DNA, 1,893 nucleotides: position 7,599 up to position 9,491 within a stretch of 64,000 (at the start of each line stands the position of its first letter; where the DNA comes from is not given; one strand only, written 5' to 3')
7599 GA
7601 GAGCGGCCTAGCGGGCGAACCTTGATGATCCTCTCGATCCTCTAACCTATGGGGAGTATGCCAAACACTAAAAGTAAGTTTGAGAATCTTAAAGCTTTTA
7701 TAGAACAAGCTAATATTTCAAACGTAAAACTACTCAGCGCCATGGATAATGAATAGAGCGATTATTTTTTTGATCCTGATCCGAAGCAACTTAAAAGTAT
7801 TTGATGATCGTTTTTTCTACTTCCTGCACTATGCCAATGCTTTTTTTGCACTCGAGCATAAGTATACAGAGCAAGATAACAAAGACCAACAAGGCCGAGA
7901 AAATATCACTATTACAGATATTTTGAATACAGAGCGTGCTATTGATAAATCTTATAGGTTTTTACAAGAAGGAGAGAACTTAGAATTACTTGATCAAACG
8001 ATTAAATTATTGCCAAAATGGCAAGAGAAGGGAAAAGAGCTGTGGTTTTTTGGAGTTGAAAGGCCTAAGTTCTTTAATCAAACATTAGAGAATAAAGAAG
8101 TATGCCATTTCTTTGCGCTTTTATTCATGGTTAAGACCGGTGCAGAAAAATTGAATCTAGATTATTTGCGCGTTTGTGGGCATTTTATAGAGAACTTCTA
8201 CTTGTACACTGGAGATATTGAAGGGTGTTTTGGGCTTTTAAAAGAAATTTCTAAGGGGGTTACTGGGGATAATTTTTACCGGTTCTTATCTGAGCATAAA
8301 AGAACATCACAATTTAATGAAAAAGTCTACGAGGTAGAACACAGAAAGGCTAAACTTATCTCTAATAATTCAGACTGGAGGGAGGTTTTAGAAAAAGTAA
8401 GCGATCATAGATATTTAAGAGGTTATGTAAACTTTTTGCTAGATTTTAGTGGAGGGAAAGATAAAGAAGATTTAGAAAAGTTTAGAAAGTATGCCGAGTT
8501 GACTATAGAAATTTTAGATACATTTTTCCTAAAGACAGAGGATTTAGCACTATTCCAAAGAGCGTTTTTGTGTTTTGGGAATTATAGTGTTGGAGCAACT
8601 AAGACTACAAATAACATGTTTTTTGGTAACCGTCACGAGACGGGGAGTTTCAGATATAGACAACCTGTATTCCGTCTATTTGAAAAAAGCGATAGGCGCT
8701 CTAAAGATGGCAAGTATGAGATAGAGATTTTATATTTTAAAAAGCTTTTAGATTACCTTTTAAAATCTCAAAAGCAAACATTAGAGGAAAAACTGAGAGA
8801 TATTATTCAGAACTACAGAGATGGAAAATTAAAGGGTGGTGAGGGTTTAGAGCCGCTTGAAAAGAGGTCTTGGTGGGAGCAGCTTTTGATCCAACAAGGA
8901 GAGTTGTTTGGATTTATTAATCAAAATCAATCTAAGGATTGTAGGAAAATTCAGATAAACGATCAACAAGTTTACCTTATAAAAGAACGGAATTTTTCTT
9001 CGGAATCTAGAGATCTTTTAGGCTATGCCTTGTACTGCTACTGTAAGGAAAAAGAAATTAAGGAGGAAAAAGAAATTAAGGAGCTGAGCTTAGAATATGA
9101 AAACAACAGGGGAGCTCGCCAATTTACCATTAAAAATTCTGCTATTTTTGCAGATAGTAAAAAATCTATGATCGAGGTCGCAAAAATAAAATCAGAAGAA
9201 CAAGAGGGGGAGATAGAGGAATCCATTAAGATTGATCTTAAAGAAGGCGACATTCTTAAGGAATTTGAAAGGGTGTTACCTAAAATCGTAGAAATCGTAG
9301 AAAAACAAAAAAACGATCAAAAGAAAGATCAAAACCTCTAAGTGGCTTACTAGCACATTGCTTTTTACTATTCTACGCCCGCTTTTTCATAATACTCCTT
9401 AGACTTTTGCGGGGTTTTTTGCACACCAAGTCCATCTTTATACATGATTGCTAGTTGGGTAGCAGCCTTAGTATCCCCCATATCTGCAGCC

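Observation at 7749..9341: Orphan 530-aa protein with no recognisable catalytic or membrane motifs, immediately downstream of the phase-variable cassette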

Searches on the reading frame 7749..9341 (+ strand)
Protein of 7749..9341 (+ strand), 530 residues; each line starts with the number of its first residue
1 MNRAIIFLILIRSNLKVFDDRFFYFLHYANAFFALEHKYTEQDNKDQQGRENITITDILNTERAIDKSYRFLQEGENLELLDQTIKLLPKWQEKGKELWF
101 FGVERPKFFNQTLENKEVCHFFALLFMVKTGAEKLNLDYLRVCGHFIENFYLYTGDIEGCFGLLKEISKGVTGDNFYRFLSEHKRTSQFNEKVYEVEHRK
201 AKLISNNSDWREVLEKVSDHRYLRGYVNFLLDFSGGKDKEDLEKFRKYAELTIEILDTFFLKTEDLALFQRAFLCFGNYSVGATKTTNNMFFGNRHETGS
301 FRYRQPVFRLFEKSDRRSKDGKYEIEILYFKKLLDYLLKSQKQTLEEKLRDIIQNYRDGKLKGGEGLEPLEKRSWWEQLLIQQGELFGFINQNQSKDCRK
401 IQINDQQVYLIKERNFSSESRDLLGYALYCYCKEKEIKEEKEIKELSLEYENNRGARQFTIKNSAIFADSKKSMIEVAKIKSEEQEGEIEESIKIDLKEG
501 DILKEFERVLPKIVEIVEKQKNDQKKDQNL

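Call 7: search_protein_families(library=padloc, proteins=[window:7749-9341:+], max_evalue=1)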
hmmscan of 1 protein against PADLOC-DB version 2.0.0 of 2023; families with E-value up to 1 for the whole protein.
window:7749-9341:+ (530 aa): 0 families

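Call 8: search_protein_families(library=pfam, proteins=[window:7749-9341:+], max_evalue=1)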
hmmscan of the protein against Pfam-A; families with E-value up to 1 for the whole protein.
window:7749-9341:+ (530 aa): 2 families
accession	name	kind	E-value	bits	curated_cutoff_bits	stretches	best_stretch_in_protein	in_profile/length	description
PF21501.2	LANA1_DNA-bd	-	0.19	12.7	27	1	422-457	70-103/119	Protein LANA1-like, DNA-binding domain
PF10674.14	Ycf54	-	0.56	10.9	25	0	68-112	9-52/92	Ycf54 protein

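Call 9: search_protein_families(library=ncbifam, proteins=[window:7749-9341:+], max_evalue=1)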
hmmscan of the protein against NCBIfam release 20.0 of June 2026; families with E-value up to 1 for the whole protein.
window:7749-9341:+ (530 aa): 0 families

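Call 11: find_homologous_proteins(query=window:7749-9341:+)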
Query window:7749-9341:+ (530 aa): 33 proteins with E <= 0.001 among 8000 candidates.
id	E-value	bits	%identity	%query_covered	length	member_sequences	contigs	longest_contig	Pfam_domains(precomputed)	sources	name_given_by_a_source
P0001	0.0e+0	1009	90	97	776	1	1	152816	PF03235.20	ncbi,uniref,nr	ncbi:GmrSD restriction endonuclease domain-containing protein [Helicobacter suis]|uniref:GmrSD restr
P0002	8.5e-292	986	88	97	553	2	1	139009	-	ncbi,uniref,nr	ncbi:hypothetical protein [Helicobacter suis]|uniref:hypothetical protein n=1 Tax=Helicobacter suis 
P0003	9.1e-184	630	61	96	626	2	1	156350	-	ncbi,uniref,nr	ncbi:DUF262 domain-containing protein [Helicobacter suis]|uniref:DUF262 domain-containing protein n=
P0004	1.9e-180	619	63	94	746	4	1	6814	PF03235.20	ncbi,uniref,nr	ncbi:DUF262 domain-containing protein [Helicobacter suis]|uniref:DUF262 domain-containing protein n=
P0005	4.6e-170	585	59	95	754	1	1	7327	PF03235.20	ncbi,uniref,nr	ncbi:DUF262 domain-containing protein [Helicobacter suis]|uniref:DUF262 domain-containing protein n=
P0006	2.0e-130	454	85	45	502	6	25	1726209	PF03235.20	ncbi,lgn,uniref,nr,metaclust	ncbi:GmrSD restriction endonuclease domain-containing protein [Helicobacter suis]|uniref:GmrSD restr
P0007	5.5e-120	419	55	75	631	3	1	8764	PF03235.20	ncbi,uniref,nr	ncbi:GmrSD restriction endonuclease domain-containing protein [Helicobacter suis]|uniref:GmrSD restr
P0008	2.6e-99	351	43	94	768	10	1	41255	PF03235.20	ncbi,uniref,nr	ncbi:DUF262 domain-containing protein [Helicobacter heilmannii]|uniref:DUF262 domain-containing prot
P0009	5.3e-98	347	44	95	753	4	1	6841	PF03235.20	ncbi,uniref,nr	ncbi:DUF262 domain-containing protein [Helicobacter felis]|uniref:DUF262 domain-containing protein n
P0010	7.6e-96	340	44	95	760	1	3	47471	PF03235.20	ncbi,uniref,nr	ncbi:GmrSD restriction endonuclease domain-containing protein [Helicobacter felis]|uniref:GmrSD rest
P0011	1.3e-94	336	44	94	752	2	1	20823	PF03235.20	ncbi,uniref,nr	ncbi:DUF262 domain-containing protein [Helicobacter labacensis]|uniref:DUF262 domain-containing prot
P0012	1.4e-94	336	44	94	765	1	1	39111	PF03235.20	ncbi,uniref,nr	ncbi:DUF262 domain-containing protein [Helicobacter ailurogastricus]|uniref:DUF262 domain-containing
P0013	3.3e-93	331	43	95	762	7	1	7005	PF03235.20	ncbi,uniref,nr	ncbi:GmrSD restriction endonuclease domain-containing protein [Helicobacter felis]|uniref:GmrSD rest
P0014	1.0e-91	326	41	95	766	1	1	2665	PF03235.20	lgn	-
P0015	2.2e-84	302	41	93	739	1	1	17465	PF03235.20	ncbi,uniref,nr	ncbi:GmrSD restriction endonuclease domain-containing protein [Helicobacter bizzozeronii]|uniref:Gmr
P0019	3.2e-59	219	38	95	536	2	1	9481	-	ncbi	-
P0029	2.7e-37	147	32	95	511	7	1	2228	-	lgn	-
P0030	8.6e-37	145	34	95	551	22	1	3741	-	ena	-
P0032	2.6e-35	140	31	93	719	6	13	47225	PF03235.20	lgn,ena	-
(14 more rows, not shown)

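Call 15: find_encoding_contigs(protein=P0001, flank=6000, max_places=3)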
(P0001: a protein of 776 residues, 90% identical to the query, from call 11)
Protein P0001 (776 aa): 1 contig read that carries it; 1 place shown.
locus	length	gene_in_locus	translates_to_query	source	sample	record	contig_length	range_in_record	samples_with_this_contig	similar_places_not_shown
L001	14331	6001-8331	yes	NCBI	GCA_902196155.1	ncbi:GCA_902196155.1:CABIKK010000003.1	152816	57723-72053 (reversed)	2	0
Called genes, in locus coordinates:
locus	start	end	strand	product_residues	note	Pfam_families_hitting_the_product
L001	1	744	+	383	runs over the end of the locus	PF21016:RlmN_N, PF04055:Radical_SAM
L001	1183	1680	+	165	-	-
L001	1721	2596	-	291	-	PF18809:PBECR1, PF12033:DUF3519 (faint), PF18810:PBECR2 (weak)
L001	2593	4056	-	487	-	PF18809:PBECR1 (faint)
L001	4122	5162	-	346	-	PF18812:PBECR3 (weak)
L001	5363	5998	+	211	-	PF07510:GmrSD_C (faint)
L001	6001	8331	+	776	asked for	PF03235:GmrSD_N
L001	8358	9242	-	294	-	-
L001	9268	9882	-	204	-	PF01810:LysE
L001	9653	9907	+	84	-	-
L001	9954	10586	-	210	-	PF02452:PemK_toxin (weak)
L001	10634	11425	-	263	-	-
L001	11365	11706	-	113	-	-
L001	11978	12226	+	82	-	PF01479:S4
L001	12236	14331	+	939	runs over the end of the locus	PF00133:tRNA-synt_1, PF09334:tRNA-synt_1g, PF01406:tRNA-synt_1e (weak), PF01921:tRNA-synt_1f (weak), PF08264:Anticodon_1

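Call 16: find_encoding_contigs(protein=P0002, flank=6000, max_places=3)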
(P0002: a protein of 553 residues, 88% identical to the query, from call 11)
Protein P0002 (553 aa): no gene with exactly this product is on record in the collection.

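Call 21: search_solved_structures(query=A1, max_evalue=1, show_alignments=2)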
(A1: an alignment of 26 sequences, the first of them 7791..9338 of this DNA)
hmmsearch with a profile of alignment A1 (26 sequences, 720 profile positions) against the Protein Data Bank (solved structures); distinct sequences matched with E-value up to 1: 5.
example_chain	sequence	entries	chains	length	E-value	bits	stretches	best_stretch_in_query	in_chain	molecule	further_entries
6jiv_D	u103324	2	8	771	0.0088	17.8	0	65-89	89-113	SspE protein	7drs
7drr_D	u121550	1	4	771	0.17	13.6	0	65-89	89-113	SspE protein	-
4uf5_B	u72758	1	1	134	0.51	12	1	494-566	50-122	NUCLEAR FACTOR RELATED TO KAPPA-B-BINDING PROTEIN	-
7yui_A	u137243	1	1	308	0.51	12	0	104-147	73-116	Polyubiquitin-C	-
5b83_A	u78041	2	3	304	0.84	11.3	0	104-147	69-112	tetra ubiquitin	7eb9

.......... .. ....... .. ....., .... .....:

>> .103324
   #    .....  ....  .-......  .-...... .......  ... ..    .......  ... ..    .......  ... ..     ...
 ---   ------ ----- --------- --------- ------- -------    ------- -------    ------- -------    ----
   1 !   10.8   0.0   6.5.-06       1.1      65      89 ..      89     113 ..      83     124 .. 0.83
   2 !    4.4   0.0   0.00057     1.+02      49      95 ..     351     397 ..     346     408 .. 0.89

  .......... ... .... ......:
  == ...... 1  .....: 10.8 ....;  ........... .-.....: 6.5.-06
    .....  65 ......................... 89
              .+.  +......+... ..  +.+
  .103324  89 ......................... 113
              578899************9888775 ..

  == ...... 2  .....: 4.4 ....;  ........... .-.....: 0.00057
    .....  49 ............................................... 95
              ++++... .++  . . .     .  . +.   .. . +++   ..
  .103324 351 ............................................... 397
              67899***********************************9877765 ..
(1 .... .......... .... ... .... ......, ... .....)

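Call 22: find_encoding_contigs(protein=P0008, flank=5000, max_places=2)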
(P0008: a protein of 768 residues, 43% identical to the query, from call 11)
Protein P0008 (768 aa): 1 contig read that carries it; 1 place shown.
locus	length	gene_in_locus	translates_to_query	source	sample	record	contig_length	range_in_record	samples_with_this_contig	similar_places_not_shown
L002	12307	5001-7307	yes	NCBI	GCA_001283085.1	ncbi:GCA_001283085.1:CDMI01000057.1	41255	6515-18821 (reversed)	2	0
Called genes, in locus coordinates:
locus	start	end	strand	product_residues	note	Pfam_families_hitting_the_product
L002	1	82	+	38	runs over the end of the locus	-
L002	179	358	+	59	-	-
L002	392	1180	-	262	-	PF09520:HinfI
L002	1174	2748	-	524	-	PF01555:N6_N4_Mtase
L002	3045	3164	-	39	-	-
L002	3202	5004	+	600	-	PF03235:GmrSD_N, PF07510:GmrSD_C (faint)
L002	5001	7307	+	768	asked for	PF03235:GmrSD_N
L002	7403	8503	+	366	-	PF08240:ADH_N, PF00107:ADH_zinc_N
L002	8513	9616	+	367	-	PF07992:Pyr_redox_2, PF00070:Pyr_redox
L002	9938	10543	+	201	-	PF13505:OMP_b-brl, PF01856:HP_OMP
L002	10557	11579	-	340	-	PF01208:URO-D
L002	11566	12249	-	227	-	PF00730:HhH-GPD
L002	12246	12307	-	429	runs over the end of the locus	PF17033:Peptidase_M99, PF17130:Peptidase_M99_m, PF17129:Peptidase_M99_C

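Call 23: find_encoding_contigs(protein=P0032, flank=5000, max_places=3)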
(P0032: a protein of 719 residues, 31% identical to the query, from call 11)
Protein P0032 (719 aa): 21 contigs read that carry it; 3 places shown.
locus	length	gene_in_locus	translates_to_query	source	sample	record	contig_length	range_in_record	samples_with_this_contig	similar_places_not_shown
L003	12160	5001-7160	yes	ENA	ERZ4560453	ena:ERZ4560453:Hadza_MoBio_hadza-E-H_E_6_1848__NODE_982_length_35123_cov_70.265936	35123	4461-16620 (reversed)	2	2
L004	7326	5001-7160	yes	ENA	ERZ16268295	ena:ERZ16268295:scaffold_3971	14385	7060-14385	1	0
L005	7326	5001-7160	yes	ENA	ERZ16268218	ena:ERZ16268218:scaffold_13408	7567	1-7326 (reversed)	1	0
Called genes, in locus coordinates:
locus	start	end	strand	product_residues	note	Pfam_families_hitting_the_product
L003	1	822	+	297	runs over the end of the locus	PF00126:HTH_1, PF03466:LysR_substrate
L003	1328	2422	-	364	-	-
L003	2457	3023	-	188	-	PF00132:Hexapep, PF14602:Hexapep_2 (weak)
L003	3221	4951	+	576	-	PF03235:GmrSD_N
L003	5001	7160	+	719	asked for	PF03235:GmrSD_N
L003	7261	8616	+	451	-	PF13638:PIN_4, PF02562:PhoH, PF13245:AAA_19 (faint), PF13604:AAA_30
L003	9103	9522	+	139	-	PF08780:NTase_sub_bind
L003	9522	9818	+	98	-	PF01909:NTP_transf_2, PF18765:Polbeta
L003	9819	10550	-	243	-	PF01487:DHquinase_I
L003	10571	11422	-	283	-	PF08501:Shikimate_dh_N, PF18317:SDH_C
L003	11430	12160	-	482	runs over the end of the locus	PF13727:CoA_binding_3 (weak), PF00106:adh_short (weak), PF01073:3Beta_HSD, PF01370:Epimerase, PF02719:Polysacc_synt_2, PF04321:RmlD_sub_bind, PF07993:NAD_binding_4 (faint), PF16363:GDP_Man_Dehyd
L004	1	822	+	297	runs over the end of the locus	PF00126:HTH_1, PF03466:LysR_substrate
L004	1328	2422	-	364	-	-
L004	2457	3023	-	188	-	PF00132:Hexapep, PF14602:Hexapep_2 (weak)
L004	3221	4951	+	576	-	PF03235:GmrSD_N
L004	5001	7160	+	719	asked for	PF03235:GmrSD_N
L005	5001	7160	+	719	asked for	PF03235:GmrSD_N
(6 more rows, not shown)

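Call 24: find_encoding_contigs(protein=P0006, flank=6000, max_places=3)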
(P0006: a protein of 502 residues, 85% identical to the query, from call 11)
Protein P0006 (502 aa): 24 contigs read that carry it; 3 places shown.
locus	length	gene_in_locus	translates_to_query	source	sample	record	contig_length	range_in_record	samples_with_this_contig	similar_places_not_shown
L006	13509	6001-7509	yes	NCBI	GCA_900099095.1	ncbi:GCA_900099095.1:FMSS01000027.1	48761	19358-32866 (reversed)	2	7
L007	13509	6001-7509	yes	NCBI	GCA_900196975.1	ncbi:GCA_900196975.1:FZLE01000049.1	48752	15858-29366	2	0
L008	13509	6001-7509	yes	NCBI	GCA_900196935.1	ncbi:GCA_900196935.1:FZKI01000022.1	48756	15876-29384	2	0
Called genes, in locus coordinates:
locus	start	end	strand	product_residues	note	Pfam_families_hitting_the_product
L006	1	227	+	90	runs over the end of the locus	PF01555:N6_N4_Mtase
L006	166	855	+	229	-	PF01555:N6_N4_Mtase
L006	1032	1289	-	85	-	-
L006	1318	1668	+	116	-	-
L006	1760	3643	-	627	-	PF18809:PBECR1, PF12033:DUF3519, PF18763:ddrB-ParB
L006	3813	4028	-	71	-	-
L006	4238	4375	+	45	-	PF03235:GmrSD_N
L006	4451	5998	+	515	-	PF07510:GmrSD_C (weak)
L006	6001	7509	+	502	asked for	PF03235:GmrSD_N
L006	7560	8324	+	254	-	-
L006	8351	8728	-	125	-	PF08238:Sel1 (weak)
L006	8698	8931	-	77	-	PF08238:Sel1 (faint)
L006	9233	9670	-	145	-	PF01810:LysE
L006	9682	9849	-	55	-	PF01810:LysE (weak)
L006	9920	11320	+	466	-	PF27727:UCP028340, PF01555:N6_N4_Mtase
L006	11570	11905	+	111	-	PF11969:DcpS_C, PF01230:HIT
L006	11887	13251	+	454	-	PF00266:Aminotran_5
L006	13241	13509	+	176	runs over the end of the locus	PF13118:DUF3972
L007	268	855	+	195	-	PF01555:N6_N4_Mtase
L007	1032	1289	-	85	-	-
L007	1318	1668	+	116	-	-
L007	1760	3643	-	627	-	PF18809:PBECR1, PF12033:DUF3519, PF18763:ddrB-ParB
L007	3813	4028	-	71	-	-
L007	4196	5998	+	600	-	PF03235:GmrSD_N, PF07510:GmrSD_C (weak)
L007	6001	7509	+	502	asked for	PF03235:GmrSD_N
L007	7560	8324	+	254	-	-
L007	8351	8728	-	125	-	PF08238:Sel1 (weak)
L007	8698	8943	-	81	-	PF08238:Sel1 (weak)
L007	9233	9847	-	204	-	PF01810:LysE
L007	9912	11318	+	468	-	PF27727:UCP028340, PF01555:N6_N4_Mtase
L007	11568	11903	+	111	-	PF11969:DcpS_C, PF01230:HIT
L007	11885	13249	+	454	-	PF00266:Aminotran_5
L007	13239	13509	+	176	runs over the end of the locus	PF13118:DUF3972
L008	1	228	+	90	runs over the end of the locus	PF01555:N6_N4_Mtase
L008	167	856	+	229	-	PF01555:N6_N4_Mtase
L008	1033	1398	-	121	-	-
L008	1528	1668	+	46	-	-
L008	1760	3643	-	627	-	PF18809:PBECR1, PF12033:DUF3519, PF18763:ddrB-ParB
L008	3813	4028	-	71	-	-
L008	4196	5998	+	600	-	PF03235:GmrSD_N, PF07510:GmrSD_C (weak)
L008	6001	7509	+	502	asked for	PF03235:GmrSD_N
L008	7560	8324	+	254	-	-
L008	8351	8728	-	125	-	PF08238:Sel1 (weak)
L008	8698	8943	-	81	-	PF08238:Sel1 (weak)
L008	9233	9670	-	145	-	PF01810:LysE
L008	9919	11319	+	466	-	PF27727:UCP028340, PF01555:N6_N4_Mtase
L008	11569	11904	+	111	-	PF11969:DcpS_C, PF01230:HIT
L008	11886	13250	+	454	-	PF00266:Aminotran_5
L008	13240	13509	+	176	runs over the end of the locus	PF13118:DUF3972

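Call 31: predict_structure(alignment_id=A1)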
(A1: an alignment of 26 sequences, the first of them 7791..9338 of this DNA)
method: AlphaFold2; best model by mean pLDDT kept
length: 516 residues; sequences in the alignment: 26
mean_pLDDT: 78.4   pTM: 0.82
mean pLDDT of the five models: 78.4, 78.3, 77.4, 76.2, 75.4
residues with pLDDT >= 90: 164; 70-90: 212; 50-70: 87; < 50: 53
segments of 3 or more residues with pLDDT < 50: 1-3, 27-30, 33-36, 268-275, 302-305, 308-310, 381-405
pLDDT, mean of each block of 10 residues (from residue 1): 64 92 63 55 83 85 93 85 62 70 92 92 92 87 92 92 94 87 93 94 89 89 80 96 81 87 63 48 66 78 50 81 93 95 80 77 85 68 42 38 55 88 70 72 79 85 78 73 84 92 83 65
secondary structure, 60 per line:
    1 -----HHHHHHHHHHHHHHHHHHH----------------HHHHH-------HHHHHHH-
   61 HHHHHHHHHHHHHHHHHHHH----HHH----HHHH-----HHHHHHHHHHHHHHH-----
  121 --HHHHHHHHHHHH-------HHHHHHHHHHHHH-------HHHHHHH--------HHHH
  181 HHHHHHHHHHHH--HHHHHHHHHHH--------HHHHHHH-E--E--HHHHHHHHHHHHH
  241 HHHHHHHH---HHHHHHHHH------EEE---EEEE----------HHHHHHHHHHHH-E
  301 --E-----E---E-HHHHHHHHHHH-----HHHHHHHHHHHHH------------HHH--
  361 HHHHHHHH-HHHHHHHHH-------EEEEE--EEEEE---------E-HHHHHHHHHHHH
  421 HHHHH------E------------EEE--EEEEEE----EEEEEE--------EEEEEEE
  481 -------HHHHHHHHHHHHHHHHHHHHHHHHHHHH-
elements in order: H6-24 H41-45 H53-59 H61-80 H92-95 H101-115 H123-134 H142-154 H162-168 H177-192 H195-205 H214-220 H228-248 H252-260 E267-269 E273-276 H287-298 H315-325 H331-343 H361-368 H370-378 E386-390 E393-397 H409-425 E445-447 E450-455 E460-465 E474-480 H488-515

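Call 33: fold_search(model_id=the predicted structure, library=pdb)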
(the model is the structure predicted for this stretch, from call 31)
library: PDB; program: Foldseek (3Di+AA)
matches with E <= 10: 41; with E <= 0.001: 0
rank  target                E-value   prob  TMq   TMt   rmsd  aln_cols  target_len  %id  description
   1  8vb2_E                1.3e+00  0.03  0.11  0.08  25.3       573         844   11  C4 pre-infection ejectosome of the mature bacteriophage PhiM1 particle (released 2024-10-23)
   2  8a73_B                2.2e+00  0.04  0.11  0.15  20.4       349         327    8  PcIDS1 in complex with Mn2+ and GPP (released 2023-05-31)
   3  3qni_A                2.4e+00  0.02  0.06  0.09  32.3       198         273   13  Crystal structure of human PACSIN 1 F-BAR domain (released 2011-08-10)
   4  6a4l_A                3.6e+00  0.03  0.08  0.14  17.3       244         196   11  AcrR from Mycobacterium tuberculosis (released 2019-06-26)
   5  4xds_C                4.1e+00  0.01  0.08  0.08  23.7       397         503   11  Deoxyguanosinetriphosphate Triphosphohydrolase from Escherichia coli with Nickel (released 2015-02-25)
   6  5cwf_A                4.3e+00  0.08  0.10  0.24  12.9       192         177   12  Crystal structure of de novo designed helical repeat protein DHR8 (released 2015-12-16)
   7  8tm9_B                4.5e+00  0.02  0.09  0.14  17.5       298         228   12  Computationally designed tunable C2 symmetric tandem repeat homodimer, D_3_633_8x bound to peptide (released 2024-12-11)
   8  8a74_B                5.0e+00  0.02  0.10  0.15  21.2       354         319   11  PcIDS1_F315A in complex with Mg2+ and GPP (released 2023-05-31)
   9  8wd5_A                5.4e+00  0.02  0.10  0.13  20.3       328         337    9  Crystal structure of farnesyl diphosphate synthase FPPS1 from silkworm, Bombyx mori (released 2024-05-22)
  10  5gue_A                5.7e+00  0.03  0.12  0.18  14.7       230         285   10  Crystal structure of CotB2 (GGSPP/Mg2+-Bound Form) from Streptomyces melanosporofaciens (released 2017-06-07)
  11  6n7y                  5.7e+00  0.02  0.12  0.15  19.4       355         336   10  Crystal structure of human FPPS in complex with an allosteric inhibitor MIT-01-102 (released 2019-11-06)
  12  4r0z                  6.0e+00  0.01  0.12  0.11  19.8       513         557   10  A conserved phosphorylation switch controls the interaction between cadherin and beta-catenin in vitro and in vivo (released 2015-04-29)
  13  4lls_B                6.5e+00  0.02  0.12  0.18  20.0       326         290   10  Crystal structure of a farnesyl diphosphate synthase from Roseobacter denitrificans OCh 114, target EFI-509393, with I (released 2013-07-24)
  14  7xyi                  6.8e+00  0.02  0.10  0.16  16.8       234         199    8  HapR Quadruple mutant Y76F, L97I, I141V, F171C (released 2023-02-22)
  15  2j5c_A                6.8e+00  0.01  0.11  0.11  21.6       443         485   13  Rational conversion of substrate and product specificity in a monoterpene synthase. Structural insights into the molec (released 2007-06-26)
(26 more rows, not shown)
